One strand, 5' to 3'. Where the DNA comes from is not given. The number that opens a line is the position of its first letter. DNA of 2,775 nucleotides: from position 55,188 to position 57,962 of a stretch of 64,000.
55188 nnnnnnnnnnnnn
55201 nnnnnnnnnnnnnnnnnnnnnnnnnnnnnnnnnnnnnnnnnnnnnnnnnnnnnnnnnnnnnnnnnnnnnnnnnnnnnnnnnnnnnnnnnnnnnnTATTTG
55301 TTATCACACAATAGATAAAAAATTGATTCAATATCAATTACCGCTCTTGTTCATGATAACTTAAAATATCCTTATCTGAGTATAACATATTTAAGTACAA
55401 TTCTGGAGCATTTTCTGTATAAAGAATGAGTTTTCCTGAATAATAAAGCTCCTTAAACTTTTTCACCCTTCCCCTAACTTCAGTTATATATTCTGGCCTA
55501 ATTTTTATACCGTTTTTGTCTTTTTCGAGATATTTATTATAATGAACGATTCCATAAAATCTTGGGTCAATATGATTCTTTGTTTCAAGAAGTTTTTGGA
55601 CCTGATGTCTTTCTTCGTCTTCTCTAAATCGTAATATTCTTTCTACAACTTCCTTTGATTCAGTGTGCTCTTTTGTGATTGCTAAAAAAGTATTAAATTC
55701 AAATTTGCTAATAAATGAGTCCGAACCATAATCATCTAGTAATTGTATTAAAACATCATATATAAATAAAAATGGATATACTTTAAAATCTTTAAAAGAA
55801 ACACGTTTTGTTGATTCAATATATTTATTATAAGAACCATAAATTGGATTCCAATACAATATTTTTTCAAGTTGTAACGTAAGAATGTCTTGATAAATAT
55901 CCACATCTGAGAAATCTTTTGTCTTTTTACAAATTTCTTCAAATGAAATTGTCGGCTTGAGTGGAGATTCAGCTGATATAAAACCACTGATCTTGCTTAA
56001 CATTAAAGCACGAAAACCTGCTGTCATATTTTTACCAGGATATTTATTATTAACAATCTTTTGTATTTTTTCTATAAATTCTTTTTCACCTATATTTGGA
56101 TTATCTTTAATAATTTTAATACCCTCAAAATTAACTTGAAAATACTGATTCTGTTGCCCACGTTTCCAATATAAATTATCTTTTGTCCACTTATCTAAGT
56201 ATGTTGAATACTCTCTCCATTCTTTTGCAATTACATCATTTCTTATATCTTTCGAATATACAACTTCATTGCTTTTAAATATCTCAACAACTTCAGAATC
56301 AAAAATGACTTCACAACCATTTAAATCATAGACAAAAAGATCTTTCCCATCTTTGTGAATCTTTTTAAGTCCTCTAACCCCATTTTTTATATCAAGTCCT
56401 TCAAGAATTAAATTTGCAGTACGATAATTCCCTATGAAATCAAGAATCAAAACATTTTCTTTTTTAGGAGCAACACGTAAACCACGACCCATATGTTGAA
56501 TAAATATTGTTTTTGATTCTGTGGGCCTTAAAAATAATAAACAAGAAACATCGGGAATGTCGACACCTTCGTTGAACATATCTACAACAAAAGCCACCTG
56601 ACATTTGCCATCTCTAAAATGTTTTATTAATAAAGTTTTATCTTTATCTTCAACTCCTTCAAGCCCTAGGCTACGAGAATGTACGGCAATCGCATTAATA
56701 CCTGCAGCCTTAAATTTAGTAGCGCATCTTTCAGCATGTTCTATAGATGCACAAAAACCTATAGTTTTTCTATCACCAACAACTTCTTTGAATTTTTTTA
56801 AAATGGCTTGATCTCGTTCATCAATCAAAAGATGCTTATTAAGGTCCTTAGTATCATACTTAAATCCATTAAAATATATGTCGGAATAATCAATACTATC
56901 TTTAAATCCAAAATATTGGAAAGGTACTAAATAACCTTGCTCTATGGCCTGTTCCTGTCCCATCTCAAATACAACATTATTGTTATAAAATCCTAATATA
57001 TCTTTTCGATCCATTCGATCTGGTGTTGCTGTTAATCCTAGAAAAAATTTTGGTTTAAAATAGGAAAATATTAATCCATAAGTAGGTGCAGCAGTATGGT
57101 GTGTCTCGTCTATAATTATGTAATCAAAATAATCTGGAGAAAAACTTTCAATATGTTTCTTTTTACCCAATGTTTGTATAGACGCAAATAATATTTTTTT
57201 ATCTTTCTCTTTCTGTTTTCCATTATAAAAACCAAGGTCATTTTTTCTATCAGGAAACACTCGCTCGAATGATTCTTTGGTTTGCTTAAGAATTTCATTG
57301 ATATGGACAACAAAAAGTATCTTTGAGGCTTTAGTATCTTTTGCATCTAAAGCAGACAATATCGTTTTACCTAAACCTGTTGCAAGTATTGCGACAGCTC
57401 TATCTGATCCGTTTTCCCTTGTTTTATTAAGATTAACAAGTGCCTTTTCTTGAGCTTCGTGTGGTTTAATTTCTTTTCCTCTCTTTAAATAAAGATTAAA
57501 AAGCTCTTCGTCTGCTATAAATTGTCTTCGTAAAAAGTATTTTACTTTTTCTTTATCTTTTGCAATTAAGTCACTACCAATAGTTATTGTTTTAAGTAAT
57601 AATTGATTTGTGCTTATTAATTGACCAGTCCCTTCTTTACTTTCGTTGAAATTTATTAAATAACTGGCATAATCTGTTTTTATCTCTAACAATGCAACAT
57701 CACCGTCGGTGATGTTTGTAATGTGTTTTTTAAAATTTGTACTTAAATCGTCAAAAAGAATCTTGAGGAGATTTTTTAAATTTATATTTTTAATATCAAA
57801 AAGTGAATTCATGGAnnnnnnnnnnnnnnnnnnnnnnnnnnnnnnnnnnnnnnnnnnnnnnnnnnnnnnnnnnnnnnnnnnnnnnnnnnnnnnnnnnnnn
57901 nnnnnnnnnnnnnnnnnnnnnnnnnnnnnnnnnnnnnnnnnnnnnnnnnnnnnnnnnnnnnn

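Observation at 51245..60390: Unclassified five-gene restriction-modification/defence operon: two SF2 ATPases, an amino-MTase, a C5-MTase and a DUF3883-type nuclease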

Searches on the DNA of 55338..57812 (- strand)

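Call 56: search_rna_families(sources=[L093, L089, L090, L091, L092, L097, L099, L100], threshold=gathering)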
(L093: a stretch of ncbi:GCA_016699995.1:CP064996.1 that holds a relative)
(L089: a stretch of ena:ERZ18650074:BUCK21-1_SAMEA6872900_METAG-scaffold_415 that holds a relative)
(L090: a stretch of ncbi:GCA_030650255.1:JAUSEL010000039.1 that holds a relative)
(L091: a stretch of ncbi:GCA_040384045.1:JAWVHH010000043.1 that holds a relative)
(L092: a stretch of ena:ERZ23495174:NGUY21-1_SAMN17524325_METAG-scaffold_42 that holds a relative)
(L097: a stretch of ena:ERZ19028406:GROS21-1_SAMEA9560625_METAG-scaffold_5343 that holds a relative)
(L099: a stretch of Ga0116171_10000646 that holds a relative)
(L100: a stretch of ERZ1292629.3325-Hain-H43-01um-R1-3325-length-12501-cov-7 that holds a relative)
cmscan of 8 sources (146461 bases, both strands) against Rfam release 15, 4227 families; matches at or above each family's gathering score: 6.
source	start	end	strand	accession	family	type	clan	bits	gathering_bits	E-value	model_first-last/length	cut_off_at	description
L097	298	412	-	RF03000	LOOT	Gene; sRNA;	-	78.9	46.4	7.8e-13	1-121/121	no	LOOT RNA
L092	11265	11337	-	RF00005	tRNA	Gene; tRNA;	CL00001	73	29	1.1e-13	1-71/71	no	tRNA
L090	3275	3346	+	RF00005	tRNA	Gene; tRNA;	CL00001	72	29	2.1e-13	1-71/71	no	tRNA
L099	13962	14074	+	RF00162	SAM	Cis-reg; riboswitch;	CL00012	65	44.4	1.8e-12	1-108/108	no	SAM riboswitch aptamer (S box leader)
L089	1409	1479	+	RF00005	tRNA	Gene; tRNA;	CL00001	64.5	29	2.3e-11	1-71/71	no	tRNA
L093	14707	14819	+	RF00162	SAM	Cis-reg; riboswitch;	CL00012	57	44.4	3.6e-10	1-108/108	no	SAM riboswitch aptamer (S box leader)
